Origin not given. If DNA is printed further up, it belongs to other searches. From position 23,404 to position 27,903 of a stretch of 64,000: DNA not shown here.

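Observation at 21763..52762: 51-nt direct repeat of the tRNA-Pro 3' half brackets a 30.9-kb segment: att-like signature of an integrated island carrying the giant gene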

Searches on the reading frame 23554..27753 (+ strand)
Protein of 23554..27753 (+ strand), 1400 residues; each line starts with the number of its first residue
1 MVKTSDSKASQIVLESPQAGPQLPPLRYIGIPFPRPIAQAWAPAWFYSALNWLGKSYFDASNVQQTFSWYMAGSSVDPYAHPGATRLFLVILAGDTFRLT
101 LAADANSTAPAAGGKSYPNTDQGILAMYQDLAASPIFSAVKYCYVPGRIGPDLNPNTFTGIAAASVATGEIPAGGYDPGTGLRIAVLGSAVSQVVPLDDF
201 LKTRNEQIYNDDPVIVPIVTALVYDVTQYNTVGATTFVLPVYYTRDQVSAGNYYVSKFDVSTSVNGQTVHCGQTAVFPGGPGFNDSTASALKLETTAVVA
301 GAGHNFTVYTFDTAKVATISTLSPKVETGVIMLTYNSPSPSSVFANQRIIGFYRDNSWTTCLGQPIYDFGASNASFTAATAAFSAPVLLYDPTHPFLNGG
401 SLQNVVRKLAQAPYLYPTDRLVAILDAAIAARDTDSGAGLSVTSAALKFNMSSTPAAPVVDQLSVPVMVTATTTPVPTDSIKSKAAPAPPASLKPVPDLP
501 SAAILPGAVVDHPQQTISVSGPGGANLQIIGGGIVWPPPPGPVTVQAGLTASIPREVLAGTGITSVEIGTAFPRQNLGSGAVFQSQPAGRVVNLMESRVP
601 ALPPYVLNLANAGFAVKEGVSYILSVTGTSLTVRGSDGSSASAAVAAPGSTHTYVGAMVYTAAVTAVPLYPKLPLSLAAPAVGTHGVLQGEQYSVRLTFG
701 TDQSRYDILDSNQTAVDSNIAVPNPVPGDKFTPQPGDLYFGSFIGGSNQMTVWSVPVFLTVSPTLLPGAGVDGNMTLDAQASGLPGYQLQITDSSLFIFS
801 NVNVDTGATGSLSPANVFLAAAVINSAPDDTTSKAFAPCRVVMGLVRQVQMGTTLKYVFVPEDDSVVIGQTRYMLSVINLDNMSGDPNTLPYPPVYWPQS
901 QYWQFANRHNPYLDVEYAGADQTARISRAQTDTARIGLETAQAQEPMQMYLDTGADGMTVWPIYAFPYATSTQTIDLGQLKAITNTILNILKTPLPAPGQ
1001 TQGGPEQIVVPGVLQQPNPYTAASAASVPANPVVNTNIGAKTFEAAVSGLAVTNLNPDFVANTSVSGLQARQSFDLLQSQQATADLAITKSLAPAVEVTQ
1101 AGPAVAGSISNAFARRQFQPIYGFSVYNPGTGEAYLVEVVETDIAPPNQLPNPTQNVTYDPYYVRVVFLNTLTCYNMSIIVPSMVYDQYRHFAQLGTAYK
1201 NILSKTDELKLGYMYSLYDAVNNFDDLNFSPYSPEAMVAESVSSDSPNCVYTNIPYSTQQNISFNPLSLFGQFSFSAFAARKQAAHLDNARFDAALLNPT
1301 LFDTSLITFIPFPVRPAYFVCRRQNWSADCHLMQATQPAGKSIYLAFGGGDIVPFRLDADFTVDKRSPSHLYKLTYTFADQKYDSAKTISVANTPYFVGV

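Call 58: find_homologous_proteins(query=window:23554-27753:+, max_evalue=1e-10)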
Query window:23554-27753:+ (1400 aa): 27 proteins with E <= 1e-10 among 8000 candidates.
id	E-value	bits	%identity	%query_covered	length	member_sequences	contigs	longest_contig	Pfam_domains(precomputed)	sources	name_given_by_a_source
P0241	0.0e+0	2116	76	90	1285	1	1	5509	-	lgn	-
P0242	0.0e+0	1821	62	100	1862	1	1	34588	-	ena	-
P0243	0.0e+0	1809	61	100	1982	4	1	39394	-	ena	-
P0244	0.0e+0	1493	66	76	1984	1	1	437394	-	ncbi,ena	-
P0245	0.0e+0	1490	66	76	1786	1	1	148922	-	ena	-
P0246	0.0e+0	1481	64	79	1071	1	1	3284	-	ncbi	ncbi:MAG: hypothetical protein ACRDU0_01140, partial [Mycobacterium sp.]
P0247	0.0e+0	1452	55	93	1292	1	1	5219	-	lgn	-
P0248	0.0e+0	1431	61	32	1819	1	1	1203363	-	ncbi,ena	-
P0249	0.0e+0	1401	51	100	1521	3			-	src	-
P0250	0.0e+0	1383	52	98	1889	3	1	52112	-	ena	-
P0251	0.0e+0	1371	52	95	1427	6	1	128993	-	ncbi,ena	-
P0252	0.0e+0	1332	58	79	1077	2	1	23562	-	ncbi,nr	ncbi:hypothetical protein SBA3_2530003 [Candidatus Sulfopaludibacter sp. SbA3]|nr:hypothetical prote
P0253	0.0e+0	1293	59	74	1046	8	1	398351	-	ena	-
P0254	0.0e+0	1292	53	88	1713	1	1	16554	-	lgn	-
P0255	0.0e+0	1262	53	87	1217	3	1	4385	-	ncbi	-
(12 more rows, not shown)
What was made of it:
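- Tried and rejected: The first 1400 residues were used instead (call 58).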

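Call 59: find_encoding_contigs(protein=P0244, flank=10000, max_places=2)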
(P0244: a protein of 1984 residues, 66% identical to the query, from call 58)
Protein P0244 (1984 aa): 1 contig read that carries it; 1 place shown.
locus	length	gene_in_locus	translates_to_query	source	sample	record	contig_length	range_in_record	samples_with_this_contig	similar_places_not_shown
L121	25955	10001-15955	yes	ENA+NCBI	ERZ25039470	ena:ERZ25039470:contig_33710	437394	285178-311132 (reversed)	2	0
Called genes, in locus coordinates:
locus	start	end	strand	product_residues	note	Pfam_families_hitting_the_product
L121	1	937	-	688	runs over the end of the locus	PF05378:Hydant_A_N, PF01968:Hydantoinase_A, PF19278:Hydant_A_C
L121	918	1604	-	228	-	PF00005:ABC_tran, PF13304:AAA_21 (faint)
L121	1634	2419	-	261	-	PF00005:ABC_tran, PF13304:AAA_21 (faint), PF12399:BCA_ABC_TP_C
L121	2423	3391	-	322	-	PF02653:BPD_transp_2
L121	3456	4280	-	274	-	PF02653:BPD_transp_2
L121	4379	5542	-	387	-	PF13433:Peripla_BP_5 (weak), PF13458:Peripla_BP_6, PF01094:ANF_receptor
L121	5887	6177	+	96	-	-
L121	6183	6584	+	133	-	PF01042:Ribonuc_L-PSP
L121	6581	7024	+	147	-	PF01575:MaoC_dehydratas, PF13452:FAS1_DH_region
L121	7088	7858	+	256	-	PF00440:TetR_N, PF17932:TetR_C_24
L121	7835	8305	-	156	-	-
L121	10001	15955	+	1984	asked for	-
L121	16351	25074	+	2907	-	-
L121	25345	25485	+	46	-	-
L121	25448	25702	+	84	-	-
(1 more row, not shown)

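Call 60: find_encoding_contigs(protein=P0242, flank=10000, max_places=2)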
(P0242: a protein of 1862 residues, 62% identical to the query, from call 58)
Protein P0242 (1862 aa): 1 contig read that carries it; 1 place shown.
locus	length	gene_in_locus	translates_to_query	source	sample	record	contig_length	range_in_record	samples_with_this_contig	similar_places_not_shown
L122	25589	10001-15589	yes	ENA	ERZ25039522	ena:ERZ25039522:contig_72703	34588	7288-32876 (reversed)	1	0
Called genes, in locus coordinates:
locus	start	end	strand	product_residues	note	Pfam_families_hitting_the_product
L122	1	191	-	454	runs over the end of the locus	PF13231:PMT_2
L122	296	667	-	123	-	-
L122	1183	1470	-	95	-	PF00535:Glycos_transf_2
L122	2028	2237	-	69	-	PF01625:PMSR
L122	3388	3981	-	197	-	-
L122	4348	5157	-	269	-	PF01609:DDE_Tnp_1, PF13751:DDE_Tnp_1_6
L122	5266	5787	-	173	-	PF05598:DUF772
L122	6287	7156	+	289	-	PF00117:GATase, PF07722:Peptidase_C26 (weak), PF02540:NAD_synthase (weak), PF03054:tRNA_Me_trans (faint)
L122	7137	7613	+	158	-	PF00958:GMP_synt_C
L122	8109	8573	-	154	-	PF01638:HxlR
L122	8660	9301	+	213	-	PF01872:RibD_C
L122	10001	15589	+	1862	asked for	-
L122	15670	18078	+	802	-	-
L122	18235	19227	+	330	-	-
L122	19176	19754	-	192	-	-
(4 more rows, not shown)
